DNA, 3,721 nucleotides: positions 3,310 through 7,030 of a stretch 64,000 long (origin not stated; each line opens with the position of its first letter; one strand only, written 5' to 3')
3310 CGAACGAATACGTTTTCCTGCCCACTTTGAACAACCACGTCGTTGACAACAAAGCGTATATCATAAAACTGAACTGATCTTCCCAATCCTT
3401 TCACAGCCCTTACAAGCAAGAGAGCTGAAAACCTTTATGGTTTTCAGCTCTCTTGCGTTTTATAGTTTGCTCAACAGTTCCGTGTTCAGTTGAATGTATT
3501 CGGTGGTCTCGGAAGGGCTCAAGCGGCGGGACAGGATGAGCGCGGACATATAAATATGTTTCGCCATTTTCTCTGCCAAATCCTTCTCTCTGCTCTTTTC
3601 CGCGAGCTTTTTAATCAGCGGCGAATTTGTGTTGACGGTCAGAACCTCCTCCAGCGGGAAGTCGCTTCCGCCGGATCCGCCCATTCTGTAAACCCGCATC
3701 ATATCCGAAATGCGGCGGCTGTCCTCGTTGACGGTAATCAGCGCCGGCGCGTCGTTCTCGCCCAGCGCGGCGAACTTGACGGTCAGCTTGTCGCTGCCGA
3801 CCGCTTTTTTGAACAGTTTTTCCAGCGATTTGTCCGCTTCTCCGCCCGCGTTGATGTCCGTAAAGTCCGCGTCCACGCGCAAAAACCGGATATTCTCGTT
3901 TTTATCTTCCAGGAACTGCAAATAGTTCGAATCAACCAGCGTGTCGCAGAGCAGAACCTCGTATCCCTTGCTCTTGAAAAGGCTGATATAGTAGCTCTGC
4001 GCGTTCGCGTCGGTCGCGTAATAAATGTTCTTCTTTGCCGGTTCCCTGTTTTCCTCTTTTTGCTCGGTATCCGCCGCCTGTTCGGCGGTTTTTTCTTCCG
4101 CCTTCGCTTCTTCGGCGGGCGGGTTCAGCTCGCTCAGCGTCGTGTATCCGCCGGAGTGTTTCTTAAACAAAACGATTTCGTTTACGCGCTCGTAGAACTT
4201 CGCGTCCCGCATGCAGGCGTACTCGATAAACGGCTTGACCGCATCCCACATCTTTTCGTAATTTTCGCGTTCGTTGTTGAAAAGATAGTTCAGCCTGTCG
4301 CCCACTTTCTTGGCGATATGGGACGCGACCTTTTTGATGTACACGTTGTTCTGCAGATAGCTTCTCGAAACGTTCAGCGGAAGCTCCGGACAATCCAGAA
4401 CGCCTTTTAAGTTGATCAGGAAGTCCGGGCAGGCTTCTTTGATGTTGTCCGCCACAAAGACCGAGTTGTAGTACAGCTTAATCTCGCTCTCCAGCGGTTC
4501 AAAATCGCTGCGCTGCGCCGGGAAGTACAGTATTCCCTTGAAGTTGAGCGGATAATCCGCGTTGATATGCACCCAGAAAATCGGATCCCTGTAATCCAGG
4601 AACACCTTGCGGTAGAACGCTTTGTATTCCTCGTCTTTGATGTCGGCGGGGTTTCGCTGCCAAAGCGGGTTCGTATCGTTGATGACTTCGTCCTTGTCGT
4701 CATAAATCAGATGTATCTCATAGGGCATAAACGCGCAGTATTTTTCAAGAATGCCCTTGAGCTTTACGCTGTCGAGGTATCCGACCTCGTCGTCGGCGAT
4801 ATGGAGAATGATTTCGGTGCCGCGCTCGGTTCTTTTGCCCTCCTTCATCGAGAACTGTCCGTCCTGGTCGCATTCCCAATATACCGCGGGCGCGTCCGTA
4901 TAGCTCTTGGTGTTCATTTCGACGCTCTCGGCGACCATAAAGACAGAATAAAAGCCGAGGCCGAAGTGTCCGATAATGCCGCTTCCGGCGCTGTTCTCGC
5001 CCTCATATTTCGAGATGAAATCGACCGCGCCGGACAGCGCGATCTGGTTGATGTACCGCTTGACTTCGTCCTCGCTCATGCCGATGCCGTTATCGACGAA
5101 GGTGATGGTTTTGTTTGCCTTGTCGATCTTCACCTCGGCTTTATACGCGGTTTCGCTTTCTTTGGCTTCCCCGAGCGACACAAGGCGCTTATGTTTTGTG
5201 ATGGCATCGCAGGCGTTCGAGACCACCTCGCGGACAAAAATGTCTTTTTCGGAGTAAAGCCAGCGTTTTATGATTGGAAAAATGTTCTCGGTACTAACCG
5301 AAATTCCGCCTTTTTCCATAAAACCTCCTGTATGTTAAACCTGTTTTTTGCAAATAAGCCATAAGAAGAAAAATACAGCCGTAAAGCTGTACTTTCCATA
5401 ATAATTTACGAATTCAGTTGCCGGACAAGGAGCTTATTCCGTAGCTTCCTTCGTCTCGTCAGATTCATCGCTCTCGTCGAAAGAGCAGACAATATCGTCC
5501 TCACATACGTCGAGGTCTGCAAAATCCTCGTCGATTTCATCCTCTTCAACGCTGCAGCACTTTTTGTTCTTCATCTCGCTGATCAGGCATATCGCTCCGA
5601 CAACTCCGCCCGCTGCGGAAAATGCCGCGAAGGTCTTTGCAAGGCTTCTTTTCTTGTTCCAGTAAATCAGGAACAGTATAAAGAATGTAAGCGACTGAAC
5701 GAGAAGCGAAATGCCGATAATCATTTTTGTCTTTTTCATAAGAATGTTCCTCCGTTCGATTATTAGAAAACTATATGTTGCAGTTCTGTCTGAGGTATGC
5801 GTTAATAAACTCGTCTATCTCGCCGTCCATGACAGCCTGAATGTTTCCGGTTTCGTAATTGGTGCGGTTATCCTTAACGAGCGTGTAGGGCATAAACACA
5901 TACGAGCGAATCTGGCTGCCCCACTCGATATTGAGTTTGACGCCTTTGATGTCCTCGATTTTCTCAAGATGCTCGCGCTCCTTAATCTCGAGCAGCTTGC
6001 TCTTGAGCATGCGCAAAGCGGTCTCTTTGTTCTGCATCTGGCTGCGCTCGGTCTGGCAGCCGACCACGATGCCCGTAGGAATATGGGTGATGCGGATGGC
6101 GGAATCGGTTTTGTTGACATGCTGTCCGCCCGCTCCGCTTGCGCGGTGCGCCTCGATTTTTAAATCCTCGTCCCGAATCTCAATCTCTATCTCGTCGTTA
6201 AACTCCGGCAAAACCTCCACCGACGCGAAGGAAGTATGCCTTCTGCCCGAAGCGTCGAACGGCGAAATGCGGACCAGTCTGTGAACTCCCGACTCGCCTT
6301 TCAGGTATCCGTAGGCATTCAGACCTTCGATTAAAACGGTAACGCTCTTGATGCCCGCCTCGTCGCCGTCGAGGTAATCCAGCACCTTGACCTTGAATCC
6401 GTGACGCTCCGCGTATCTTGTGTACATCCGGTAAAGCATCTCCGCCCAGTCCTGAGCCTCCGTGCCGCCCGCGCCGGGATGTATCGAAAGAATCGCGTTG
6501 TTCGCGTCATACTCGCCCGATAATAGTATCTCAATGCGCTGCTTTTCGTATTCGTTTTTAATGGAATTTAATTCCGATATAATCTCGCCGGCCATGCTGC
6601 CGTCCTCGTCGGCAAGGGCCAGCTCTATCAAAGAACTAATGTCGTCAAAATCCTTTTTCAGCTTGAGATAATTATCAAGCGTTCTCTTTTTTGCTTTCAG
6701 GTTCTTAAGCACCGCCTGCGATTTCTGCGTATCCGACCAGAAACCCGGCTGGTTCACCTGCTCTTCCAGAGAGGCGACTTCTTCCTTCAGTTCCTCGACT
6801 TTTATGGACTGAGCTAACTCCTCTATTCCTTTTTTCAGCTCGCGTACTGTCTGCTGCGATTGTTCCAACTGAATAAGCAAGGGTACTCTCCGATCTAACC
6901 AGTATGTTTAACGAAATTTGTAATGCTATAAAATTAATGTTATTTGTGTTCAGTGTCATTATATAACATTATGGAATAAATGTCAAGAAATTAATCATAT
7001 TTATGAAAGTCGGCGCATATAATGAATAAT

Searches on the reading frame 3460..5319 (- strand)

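Call 52: search_protein_families(library=pfam, proteins=[window:3460-5319:-], max_evalue=0.00001)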
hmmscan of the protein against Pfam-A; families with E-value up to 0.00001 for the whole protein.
window:3460-5319:- (619 aa): 3 families
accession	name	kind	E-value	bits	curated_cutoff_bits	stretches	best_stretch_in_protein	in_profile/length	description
PF00183.23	HSP90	-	2.8e-46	159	24.4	1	209-608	78-478/518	Hsp90 protein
PF13589.12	HATPase_c_3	-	2.3e-07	31.4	25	1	29-148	7-103/137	Histidine kinase-, DNA gyrase B-, and HSP90-like ATPase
PF02518.31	HATPase_c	-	2.4e-06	28.4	26.4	1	27-174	4-107/111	Histidine kinase-, DNA gyrase B-, and HSP90-like ATPase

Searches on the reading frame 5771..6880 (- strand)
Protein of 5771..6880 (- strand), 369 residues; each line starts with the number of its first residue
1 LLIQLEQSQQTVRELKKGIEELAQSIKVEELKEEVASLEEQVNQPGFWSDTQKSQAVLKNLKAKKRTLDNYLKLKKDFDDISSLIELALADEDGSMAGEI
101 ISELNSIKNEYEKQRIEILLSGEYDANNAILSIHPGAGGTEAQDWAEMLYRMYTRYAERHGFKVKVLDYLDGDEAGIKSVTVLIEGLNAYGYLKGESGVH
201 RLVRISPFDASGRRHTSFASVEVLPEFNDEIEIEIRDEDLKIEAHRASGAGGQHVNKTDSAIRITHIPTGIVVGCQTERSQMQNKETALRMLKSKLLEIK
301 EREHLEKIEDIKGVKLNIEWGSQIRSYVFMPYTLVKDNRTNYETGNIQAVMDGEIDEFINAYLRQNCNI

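Call 52: search_protein_families(library=pfam, proteins=[window:5771-6880:-], max_evalue=0.00001)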
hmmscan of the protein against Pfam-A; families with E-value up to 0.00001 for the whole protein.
window:5771-6880:- (369 aa): 2 families
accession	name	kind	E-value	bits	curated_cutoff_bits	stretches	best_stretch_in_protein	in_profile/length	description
PF03462.23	PCRF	-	1.5e-61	208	24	1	31-221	1-194/194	PCRF domain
PF00472.26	RF-1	-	4.5e-41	139.9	35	1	229-339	1-116/116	RF-1 domain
